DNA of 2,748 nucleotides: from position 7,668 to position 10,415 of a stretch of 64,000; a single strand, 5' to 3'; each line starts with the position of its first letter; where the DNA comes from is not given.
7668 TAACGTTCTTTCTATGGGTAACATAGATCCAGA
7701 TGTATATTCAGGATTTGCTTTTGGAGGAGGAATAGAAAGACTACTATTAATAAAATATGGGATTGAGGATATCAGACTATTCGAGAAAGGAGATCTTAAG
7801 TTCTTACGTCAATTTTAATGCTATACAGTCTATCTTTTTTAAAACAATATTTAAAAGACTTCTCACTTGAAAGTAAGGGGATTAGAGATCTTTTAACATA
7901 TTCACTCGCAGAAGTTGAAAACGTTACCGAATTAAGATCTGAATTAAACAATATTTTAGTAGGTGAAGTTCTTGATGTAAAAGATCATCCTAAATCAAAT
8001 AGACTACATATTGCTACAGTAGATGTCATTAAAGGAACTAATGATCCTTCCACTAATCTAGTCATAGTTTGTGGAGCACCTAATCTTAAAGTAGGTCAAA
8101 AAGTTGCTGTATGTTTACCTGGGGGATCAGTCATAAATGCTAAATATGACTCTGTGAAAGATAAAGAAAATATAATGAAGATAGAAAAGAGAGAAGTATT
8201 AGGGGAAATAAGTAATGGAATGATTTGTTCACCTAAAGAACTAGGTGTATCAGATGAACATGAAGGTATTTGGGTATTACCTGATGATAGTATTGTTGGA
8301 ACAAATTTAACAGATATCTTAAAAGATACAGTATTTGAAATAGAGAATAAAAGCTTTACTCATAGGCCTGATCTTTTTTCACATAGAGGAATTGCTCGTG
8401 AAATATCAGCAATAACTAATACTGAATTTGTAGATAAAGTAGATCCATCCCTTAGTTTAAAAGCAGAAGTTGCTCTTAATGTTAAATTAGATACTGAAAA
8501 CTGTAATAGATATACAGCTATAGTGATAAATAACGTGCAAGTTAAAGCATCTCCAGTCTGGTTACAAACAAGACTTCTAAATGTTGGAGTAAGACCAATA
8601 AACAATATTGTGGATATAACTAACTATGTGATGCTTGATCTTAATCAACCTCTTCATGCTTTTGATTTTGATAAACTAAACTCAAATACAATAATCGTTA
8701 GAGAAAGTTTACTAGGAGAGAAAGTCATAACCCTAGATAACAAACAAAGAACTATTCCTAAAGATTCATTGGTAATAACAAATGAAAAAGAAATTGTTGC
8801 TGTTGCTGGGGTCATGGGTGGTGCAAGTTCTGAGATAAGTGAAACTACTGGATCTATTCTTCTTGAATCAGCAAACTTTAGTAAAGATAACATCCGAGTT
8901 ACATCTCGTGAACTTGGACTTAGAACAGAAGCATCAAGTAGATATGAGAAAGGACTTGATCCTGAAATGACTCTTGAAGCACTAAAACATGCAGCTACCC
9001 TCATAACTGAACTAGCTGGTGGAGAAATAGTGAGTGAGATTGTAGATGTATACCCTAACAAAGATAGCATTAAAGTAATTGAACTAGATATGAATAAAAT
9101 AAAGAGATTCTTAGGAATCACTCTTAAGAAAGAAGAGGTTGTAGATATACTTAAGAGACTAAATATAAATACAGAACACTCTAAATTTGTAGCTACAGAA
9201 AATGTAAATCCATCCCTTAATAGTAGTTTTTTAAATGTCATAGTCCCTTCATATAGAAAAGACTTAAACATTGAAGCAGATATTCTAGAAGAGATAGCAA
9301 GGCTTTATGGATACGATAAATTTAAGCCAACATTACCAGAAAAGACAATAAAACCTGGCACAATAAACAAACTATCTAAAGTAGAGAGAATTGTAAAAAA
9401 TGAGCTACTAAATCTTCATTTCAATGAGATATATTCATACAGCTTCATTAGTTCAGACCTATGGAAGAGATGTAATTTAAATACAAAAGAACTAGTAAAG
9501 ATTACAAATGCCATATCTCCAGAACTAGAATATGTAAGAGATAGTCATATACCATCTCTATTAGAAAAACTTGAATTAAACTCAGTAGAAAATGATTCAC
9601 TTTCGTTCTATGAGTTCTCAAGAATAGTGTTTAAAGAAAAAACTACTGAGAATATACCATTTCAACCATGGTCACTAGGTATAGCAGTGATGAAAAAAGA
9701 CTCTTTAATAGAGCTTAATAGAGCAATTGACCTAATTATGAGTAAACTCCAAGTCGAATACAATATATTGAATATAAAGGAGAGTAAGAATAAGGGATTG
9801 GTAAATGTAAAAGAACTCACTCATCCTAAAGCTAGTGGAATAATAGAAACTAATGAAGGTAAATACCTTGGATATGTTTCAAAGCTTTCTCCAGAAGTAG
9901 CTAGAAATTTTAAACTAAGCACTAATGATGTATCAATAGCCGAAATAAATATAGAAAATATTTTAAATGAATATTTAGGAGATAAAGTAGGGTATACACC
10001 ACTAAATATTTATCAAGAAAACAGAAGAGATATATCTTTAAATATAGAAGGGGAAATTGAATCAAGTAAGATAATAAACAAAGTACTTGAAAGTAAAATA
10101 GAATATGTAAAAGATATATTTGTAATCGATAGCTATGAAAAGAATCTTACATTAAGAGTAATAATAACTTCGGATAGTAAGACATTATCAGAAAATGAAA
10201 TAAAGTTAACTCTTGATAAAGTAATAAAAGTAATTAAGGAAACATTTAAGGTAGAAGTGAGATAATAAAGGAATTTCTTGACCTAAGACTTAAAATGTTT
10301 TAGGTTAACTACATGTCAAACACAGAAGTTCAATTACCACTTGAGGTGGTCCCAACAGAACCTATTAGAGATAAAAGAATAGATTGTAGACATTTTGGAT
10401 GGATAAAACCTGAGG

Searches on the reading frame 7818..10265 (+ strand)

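Call 72: search_protein_families(library=pfam, proteins=[window:7818-10265:+], max_evalue=0.0001)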
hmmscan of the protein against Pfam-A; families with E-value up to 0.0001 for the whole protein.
window:7818-10265:+ (815 aa): 5 families
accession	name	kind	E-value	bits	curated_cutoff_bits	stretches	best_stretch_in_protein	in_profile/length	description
PF03483.22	B3_4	-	1.2e-65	220.8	29.3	1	229-401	2-174/174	B3/4 domain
PF17759.6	tRNA_synthFbeta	-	4.2e-28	98.7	22.4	1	504-712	3-214/214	Phenylalanyl tRNA synthetase beta chain CLM domain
PF03484.21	B5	-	2.9e-19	69.4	28.6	1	421-499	1-67/67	tRNA synthetase B5 domain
PF03147.19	FDX-ACB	-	7.6e-12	45.9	31.1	1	732-815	3-94/94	Ferredoxin-fold anticodon binding domain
PF01588.26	tRNA_bind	-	4.2e-11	43.2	27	1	47-162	2-95/96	Putative tRNA binding domain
